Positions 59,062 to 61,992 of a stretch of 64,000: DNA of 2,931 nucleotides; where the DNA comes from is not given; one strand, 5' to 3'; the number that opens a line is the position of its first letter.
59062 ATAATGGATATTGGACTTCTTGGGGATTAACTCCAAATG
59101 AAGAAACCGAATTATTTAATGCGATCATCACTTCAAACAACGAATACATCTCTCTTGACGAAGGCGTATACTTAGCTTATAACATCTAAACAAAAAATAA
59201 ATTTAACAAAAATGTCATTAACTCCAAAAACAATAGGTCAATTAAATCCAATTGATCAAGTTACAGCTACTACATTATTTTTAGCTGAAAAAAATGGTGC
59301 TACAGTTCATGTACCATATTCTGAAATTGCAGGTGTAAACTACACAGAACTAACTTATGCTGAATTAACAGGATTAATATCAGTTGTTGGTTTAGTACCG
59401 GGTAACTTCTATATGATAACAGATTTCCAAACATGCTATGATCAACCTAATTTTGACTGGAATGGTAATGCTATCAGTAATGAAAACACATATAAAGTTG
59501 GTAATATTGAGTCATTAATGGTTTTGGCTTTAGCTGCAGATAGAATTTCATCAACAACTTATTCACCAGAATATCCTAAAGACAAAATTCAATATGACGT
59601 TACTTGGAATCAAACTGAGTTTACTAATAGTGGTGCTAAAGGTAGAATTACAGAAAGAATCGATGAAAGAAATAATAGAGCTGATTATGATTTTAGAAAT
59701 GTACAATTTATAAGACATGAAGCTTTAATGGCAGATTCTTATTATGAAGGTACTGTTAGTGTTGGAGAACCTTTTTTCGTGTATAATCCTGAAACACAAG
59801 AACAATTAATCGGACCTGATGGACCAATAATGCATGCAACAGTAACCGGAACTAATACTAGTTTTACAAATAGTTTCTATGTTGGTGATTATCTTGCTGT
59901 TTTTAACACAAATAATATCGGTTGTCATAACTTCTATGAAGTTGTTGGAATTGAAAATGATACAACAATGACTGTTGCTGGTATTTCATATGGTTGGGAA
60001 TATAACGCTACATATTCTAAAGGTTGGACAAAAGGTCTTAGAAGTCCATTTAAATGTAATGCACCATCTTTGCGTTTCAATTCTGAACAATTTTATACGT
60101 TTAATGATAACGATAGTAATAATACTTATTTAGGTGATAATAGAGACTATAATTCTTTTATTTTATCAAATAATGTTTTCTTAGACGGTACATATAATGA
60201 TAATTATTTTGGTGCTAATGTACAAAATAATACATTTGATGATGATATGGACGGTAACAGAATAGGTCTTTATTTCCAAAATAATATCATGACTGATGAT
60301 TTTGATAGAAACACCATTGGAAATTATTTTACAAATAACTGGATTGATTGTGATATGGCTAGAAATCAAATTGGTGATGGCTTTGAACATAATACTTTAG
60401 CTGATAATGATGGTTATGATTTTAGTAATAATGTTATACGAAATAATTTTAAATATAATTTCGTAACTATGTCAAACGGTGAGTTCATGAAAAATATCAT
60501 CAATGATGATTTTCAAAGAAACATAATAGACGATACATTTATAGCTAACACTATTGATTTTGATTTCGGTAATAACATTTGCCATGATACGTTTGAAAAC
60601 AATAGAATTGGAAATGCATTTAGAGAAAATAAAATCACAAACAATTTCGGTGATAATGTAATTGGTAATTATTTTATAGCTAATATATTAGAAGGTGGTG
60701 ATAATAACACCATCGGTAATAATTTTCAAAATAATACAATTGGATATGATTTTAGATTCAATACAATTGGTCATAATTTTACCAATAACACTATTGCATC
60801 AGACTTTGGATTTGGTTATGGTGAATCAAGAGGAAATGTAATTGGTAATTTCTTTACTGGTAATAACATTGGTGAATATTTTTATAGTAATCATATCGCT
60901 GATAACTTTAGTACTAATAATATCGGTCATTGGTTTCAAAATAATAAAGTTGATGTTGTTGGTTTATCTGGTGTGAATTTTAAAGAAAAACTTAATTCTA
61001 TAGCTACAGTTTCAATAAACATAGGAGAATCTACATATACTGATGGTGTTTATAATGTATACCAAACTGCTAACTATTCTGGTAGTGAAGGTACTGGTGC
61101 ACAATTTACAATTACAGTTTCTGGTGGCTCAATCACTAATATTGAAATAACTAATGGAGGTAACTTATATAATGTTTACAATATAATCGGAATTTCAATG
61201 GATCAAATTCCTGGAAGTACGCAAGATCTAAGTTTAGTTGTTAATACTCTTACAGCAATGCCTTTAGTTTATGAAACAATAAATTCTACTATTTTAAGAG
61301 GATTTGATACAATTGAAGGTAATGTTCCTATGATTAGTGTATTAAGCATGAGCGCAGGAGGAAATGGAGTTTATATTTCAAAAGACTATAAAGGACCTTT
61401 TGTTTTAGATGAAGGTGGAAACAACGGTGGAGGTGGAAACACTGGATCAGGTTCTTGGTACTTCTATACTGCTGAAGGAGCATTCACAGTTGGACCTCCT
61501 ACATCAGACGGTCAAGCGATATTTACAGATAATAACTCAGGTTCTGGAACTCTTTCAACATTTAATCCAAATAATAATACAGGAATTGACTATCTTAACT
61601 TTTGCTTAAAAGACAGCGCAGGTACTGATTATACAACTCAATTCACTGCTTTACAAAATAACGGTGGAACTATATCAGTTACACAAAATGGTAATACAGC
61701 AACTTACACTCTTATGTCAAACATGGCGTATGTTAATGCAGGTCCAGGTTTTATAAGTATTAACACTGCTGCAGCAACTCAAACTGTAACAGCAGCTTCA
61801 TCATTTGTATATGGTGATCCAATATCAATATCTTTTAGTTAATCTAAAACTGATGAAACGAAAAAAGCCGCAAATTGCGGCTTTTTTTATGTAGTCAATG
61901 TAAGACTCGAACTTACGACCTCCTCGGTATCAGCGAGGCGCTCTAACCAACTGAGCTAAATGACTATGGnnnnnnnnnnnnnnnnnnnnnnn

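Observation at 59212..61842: Only large plus-strand gene: beta-helix-like repeat protein bracketed by a bidirectional terminator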

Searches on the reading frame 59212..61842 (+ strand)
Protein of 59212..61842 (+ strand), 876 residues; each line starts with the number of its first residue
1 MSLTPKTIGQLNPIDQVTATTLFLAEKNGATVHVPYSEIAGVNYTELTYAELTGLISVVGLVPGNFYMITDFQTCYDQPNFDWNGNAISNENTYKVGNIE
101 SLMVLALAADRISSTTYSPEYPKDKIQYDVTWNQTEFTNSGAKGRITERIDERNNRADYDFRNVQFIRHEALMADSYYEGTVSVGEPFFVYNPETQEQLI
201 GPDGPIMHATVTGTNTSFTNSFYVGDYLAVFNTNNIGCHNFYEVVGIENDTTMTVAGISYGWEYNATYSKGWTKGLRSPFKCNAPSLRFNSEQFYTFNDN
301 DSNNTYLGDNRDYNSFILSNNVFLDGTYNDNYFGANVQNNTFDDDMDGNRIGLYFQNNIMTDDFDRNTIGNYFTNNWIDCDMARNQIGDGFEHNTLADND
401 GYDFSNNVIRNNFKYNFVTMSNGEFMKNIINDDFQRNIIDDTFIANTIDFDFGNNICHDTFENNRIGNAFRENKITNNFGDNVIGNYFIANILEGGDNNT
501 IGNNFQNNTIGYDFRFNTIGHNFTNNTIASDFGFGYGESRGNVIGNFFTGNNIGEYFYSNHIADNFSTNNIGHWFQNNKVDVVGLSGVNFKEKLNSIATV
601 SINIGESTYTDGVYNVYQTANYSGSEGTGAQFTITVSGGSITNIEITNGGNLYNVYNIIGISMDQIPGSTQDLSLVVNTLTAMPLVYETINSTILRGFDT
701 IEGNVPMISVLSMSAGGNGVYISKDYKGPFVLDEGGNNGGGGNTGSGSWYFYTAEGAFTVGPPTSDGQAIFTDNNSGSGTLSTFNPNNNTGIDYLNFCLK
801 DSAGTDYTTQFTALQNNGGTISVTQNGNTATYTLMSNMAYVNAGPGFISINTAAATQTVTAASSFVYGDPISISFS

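Call 7: search_protein_families(library=pfam, proteins=[window:59212-61842:+], max_evalue=0.1)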
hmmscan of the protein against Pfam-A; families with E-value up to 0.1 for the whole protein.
window:59212-61842:+ (876 aa): 0 families

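Call 8: search_protein_families(library=phrogs, proteins=[window:59212-61842:+], max_evalue=0.01)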
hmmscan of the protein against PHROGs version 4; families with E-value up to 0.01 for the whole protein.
window:59212-61842:+ (876 aa): 0 families

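Call 11: search_dna_similar(query=window:59212-61842:+, collection=phages, mode=protein, max_evalue=0.001)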
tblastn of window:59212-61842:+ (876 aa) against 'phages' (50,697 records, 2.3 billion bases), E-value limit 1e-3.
Records with a match: 4; places in all: 4; records where one place covers at least 80% of the query: 0.
Best place of each record, by identity: <60% 4.
By first word of the organism name: Clostridium 2; uncultured 1; Bacteriophage 1.
By host as written in the record: Clostridium tetani ATCC 453 2; - 2.
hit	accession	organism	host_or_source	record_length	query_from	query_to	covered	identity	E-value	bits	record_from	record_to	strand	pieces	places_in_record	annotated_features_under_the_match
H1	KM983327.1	Clostridium phage phiCT453A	Clostridium tetani ATCC 453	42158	21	190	19%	30.4%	5e-11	73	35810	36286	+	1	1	tail fiber protein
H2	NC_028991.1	Clostridium phage phiCT453A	Clostridium tetani ATCC 453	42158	21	190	19%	30.4%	5e-11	73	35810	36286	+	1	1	tail fiber protein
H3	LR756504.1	uncultured phage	metagenomic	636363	42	169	15%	35.7%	2e-8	64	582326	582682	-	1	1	record has no annotation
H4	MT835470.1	Bacteriophage sp.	human fecal samples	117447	46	166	14%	27.8%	3e-5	54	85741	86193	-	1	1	record has no annotation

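Call 12: find_homologous_proteins(query=window:59212-61842:+, max_evalue=0.001)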
Query window:59212-61842:+ (876 aa): 683 proteins with E <= 0.001 among 6550 candidates; the best 120 are listed.
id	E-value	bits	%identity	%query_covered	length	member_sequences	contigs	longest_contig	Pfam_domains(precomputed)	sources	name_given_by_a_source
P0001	0.0e+0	1799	91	100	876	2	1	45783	-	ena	-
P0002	0.0e+0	1596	84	100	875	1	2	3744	-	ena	-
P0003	0.0e+0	1514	80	100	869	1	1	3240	-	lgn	-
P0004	0.0e+0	1444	89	84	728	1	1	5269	-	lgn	-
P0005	0.0e+0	1266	79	84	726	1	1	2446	-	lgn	-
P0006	0.0e+0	1246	77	84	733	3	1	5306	-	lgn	-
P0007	0.0e+0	1230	77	84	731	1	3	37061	-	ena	-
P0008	0.0e+0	1038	62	100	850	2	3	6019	-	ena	-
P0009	1.7e-227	776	56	84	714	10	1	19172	-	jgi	jgi:hypothetical protein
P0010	3.2e-217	742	52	83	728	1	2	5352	-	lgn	-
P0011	1.1e-212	727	55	83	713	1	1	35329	-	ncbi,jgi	jgi:hypothetical protein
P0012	4.3e-207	708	53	83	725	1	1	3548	-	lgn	-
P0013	3.9e-163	563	48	78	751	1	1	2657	-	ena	-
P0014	2.0e-154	534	42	79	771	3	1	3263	-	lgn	-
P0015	1.2e-153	531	42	79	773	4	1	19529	-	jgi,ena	-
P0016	1.6e-153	531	42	79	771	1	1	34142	-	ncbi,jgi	jgi:hypothetical protein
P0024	2.9e-142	494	48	66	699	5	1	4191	-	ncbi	-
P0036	4.8e-137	476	42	81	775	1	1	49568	-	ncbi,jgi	jgi:hypothetical protein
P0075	5.5e-129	450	43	66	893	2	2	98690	-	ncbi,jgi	jgi:hypothetical protein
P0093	7.7e-127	443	40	74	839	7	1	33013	-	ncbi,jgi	jgi:hypothetical protein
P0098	1.9e-126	441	44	61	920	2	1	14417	-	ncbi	-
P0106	3.2e-125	437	40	76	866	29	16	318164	-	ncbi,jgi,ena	jgi:hypothetical protein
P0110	1.4e-124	435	43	68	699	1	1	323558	-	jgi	jgi:hypothetical protein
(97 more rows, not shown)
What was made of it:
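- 59212..61842 (+): 876-aa fibre gene (S-T architecture). It has 683 homologues (call 12).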

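Call 18: find_encoding_contigs(protein=P0001, flank=10000, max_places=3)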
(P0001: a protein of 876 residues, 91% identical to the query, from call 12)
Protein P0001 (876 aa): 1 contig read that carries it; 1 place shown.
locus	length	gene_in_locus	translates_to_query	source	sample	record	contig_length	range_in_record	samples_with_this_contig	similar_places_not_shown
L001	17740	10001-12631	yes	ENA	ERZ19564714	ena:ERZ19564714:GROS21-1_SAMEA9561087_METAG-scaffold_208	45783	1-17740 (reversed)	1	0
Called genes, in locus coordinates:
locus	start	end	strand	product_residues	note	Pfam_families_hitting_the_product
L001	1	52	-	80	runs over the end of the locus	-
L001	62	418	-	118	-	-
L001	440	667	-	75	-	-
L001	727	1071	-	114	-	-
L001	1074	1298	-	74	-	-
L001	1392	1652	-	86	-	-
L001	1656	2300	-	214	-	PF04488:Gly_transf_sug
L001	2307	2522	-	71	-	-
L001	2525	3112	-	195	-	PF00117:GATase, PF07722:Peptidase_C26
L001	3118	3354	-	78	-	-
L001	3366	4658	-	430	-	PF01068:DNA_ligase_A_M, PF14743:DNA_ligase_OB_2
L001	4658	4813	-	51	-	-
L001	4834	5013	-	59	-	-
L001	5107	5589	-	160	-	PF11655:DUF2589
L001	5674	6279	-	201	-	PF11655:DUF2589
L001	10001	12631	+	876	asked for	-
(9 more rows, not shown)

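Call 19: find_encoding_contigs(protein=P0106, flank=10000, max_places=3)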
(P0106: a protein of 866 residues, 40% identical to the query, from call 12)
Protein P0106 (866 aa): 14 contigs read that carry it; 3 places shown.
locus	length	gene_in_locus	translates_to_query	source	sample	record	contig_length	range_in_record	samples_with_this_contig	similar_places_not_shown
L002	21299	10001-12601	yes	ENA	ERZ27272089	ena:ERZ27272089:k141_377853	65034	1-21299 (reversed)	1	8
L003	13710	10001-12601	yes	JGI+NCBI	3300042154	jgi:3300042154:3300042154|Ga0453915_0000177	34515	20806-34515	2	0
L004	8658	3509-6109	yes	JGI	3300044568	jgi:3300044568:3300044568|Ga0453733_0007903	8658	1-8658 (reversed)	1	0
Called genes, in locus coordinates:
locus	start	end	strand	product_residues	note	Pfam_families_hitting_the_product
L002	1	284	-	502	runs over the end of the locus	PF13712:Glyco_tranf_2_5, PF00535:Glycos_transf_2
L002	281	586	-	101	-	PF00692:dUTPase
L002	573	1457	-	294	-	-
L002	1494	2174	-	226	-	PF00692:dUTPase (weak)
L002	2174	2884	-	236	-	PF13482:RNase_H_2 (faint), PF10108:DNA_pol_B_exo2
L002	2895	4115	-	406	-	-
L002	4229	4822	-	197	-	-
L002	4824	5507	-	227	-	-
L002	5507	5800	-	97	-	-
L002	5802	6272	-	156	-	-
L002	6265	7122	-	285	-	-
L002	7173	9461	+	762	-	-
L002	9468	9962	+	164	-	-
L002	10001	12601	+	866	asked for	-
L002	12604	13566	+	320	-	-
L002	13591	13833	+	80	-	-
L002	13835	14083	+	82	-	-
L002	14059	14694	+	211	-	-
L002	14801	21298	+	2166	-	?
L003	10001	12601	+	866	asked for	-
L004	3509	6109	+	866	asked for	-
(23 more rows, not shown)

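Call 20: find_encoding_contigs(protein=P0110, flank=10000, max_places=2)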
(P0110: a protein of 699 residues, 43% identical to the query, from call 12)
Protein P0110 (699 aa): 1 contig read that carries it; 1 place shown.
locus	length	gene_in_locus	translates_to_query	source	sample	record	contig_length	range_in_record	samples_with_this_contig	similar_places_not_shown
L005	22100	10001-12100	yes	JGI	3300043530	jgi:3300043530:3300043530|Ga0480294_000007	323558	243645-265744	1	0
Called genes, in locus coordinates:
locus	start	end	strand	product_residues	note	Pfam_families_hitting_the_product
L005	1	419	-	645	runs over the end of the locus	PF13712:Glyco_tranf_2_5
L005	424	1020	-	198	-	PF00692:dUTPase, PF22769:DCD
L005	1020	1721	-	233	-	PF10108:DNA_pol_B_exo2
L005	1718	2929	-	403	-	-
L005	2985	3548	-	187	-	-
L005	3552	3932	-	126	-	-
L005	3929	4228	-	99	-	-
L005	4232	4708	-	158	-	-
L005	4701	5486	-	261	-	-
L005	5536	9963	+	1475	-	PF13385:Laminin_G_3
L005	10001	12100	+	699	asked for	-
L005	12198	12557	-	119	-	-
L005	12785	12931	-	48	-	-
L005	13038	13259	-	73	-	-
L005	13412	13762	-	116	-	-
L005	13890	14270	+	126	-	-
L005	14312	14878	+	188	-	-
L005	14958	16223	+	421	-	PF11397:GlcNAc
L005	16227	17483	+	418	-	PF05637:Glyco_transf_34, PF03314:DUF273, PF13847:Methyltransf_31 (weak)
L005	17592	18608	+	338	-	-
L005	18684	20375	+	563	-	PF09612:HtrL_YibB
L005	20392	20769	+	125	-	-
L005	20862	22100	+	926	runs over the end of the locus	PF03104:DNA_pol_B_exo1, PF13482:RNase_H_2 (weak), PF00136:DNA_pol_B (faint)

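Call 22: get_annotated_region(hit=H1, flank=6000)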
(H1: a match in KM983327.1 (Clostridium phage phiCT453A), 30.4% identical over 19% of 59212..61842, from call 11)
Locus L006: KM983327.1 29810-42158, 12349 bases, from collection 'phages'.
description: Clostridium phage phiCT453A, complete genome.
organism: Clostridium phage phiCT453A (NCBI taxid 1567012)
taxonomy: Viruses; Duplodnaviria; Heunggongvirae; Uroviricota; Caudoviricetes
host: Clostridium tetani ATCC 453; source: -; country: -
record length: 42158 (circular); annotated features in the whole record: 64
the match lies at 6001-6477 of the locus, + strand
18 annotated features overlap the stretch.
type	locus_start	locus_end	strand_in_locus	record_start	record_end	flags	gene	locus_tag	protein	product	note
CDS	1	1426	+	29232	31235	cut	-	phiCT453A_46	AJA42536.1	tail-tape measure protein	-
CDS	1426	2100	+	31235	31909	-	-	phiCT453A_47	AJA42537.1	LysM and cell-wall binding domain-containing protein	LysM and cell-wall binding domain-containg protein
CDS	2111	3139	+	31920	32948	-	-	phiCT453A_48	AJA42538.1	cell wall hydrolase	xkdQ-like phage protein,cell wall hydrolase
CDS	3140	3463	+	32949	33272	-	-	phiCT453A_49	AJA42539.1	xkdR-like protein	xkdR-like phage protein, containing DUF2577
CDS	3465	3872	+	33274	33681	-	-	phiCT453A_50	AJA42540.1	xkdS-like protein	xkdS-like phage protein, DUF2634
CDS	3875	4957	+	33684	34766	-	-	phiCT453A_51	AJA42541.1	baseplate J protein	phage baseplate J protein, xkdT- and Mu/gp47-like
CDS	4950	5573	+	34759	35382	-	-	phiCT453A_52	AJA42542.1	xkdU-like tail protein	xkdU-like phage tail protein, DUF2313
CDS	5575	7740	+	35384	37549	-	-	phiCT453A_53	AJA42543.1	tail fiber protein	phage tail fiber protein containing DUF3751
CDS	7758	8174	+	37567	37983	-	-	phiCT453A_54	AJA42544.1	hypothetical protein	-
CDS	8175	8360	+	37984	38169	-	-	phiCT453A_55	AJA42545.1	hypothetical protein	-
CDS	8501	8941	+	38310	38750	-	-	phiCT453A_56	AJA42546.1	holin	-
CDS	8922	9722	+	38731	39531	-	-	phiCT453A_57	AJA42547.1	N-acetylmuramoyl-L-alanine amidase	N-acetylmuramoyl-L-alanine amidase, PGRP and lysozyme domain protein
CDS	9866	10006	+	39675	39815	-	-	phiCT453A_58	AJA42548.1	hypothetical protein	-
CDS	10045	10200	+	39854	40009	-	-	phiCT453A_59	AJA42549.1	hypothetical protein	-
CDS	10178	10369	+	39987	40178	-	-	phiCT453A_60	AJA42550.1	hypothetical protein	-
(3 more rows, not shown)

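Call 30: search_solved_structures(query=A1, max_evalue=1, show_alignments=2)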
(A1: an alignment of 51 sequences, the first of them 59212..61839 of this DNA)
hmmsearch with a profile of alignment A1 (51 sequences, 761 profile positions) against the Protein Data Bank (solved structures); distinct sequences matched with E-value up to 1: 0.
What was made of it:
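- Tried and rejected: A profile search of PDB sequences gave nothing at E of 1 or below (call 30).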

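Call 31: search_protein_families(library=pfam, alignment_id=A1, max_evalue=0.1)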
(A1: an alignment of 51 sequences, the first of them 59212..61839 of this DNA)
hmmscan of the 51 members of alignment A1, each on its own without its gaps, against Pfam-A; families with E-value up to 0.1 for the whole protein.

A. member 1, window:59212-61839:+ (876 aa): 0 families

B. families by the number of members that match (of 51 scanned): 7 families
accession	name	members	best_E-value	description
PF08460.16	SH3_5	7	0.0036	Bacterial SH3 domain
PF21232.3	Yme1-like_N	2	0.014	Yme1-like, N-terminal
PF22639.1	Gp18_dom_I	2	0.024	Tail sheath protein Gp18-like domain I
PF21487.2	Tas3_C-hel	1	0.00098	Tas3, C-terminal helical domains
PF01092.24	Ribosomal_S6e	1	0.023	Ribosomal protein S6e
PF07341.16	DUF1473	1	0.03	Protein of unknown function (DUF1473)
PF24973.1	EGF_LMN_ATRN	1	0.074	Laminin/attractin EGF domain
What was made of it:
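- On Pectate-lyase-like beta-helix tailspikes / depolymerases (PF12708, PF13229 and relatives): There are no Pfam or PHROG hits for the query or for 51 family members (calls 7, 8, 31).
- Closest known: Phage tailspikes and depolymerases with pectate-lyase-like right-handed beta-helices. Different: Here the coils are short and strictly periodic, no enzyme family is hit (calls 7, 8, 31), and the rmsd values to these proteins are large.
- There is no hit to Pectate_lyase_3, Beta_helix or any enzyme family in Pfam or PHROGs (calls 7, 8, 31), and no PDB sequence hit (call 30).
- Tried and rejected: Pfam on 51 family members gave only weak scattered hits (SH3_5 in 7 members, best E = 0.0036), which I did not pursue (call 31).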

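Call 32: predict_structure(alignment_id=A1)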
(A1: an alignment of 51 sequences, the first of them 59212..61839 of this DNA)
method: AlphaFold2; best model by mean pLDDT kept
length: 876 residues; sequences in the alignment: 51
mean_pLDDT: 68.5   pTM: 0.58
mean pLDDT of the five models: 68.5, 67.1, 66.9, 66.2, 65.0
residues with pLDDT >= 90: 141; 70-90: 387; 50-70: 126; < 50: 222
segments of 3 or more residues with pLDDT < 50: 1-7, 9-13, 40-42, 583-593, 683-876
pLDDT, mean of each block of 10 residues (from residue 1): 41 54 61 60 76 87 85 78 71 76 87 85 85 79 84 74 76 74 84 70 73 92 89 68 91 84 81 77 66 68 56 55 70 74 81 82 87 84 91 78 84 85 83 88 92 90 95 93 97 94 96 91 90 66 84 77 73 62 41 65 84 88 77 88 83 83 87 86 42 35 36 31 34 27 26 30 29 26 29 32 35 38 36 39 35 32 35 31
secondary structure, 60 per line:
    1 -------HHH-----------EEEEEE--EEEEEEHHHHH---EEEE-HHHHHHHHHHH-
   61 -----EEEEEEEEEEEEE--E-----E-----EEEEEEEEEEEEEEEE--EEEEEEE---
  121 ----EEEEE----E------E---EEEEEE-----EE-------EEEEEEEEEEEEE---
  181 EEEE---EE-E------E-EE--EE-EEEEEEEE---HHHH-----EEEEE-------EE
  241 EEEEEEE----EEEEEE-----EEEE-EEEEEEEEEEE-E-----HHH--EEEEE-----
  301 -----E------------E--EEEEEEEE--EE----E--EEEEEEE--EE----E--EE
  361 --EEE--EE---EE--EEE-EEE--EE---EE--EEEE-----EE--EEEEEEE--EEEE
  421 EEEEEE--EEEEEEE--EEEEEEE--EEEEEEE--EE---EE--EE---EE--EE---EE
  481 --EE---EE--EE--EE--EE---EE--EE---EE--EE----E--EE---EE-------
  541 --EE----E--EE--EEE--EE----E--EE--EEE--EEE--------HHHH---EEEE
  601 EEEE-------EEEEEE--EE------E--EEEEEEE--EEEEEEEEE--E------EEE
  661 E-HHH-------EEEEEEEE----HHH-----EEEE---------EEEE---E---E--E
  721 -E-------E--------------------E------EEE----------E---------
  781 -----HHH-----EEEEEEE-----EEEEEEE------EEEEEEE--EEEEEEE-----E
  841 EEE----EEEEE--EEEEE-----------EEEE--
elements in order (helices of 4 or more, strands of 3 or more residues): E22-27 E30-35 H36-40 E44-47 H49-59 E66-78 E93-108 E111-117 E125-129 E145-150 E165-177 E181-184 E207-214 H218-221 E227-231 E239-247 E252-257 E263-266 E268-278 E291-295 E322-329 E341-347 E363-365 E377-379 E381-383 E395-398 E408-414 E417-426 E429-435 E438-444 E447-453 E556-558 E574-576 E579-581 H590-593 E597-604 E612-617 E631-637 E640-648 E658-661 E673-680 E693-696 E706-709 E758-760 E794-800 E806-812 E819-825 E828-834 E840-843 E848-852 E855-859 E871-874
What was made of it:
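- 60994..61251 (+): aa 595-680: conserved all-beta domain after the shaft. pLDDT is 80-88 (call 32).
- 61456..61839 (+): aa 749-876: module T, a swappable distal domain and candidate receptor-binding tip. The AF2 model is poor here (pLDDT < 50, shallow alignment, call 32).
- On Triple-stranded (intertwined) beta-helix of T4 gp5 / gp12 type: The monomer model is a self-contained solenoid with pLDDT 80-97 (call 32), which argues against this fold but does not exclude it.
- Fold: the AF2 model gives a confident solenoid (call 32).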
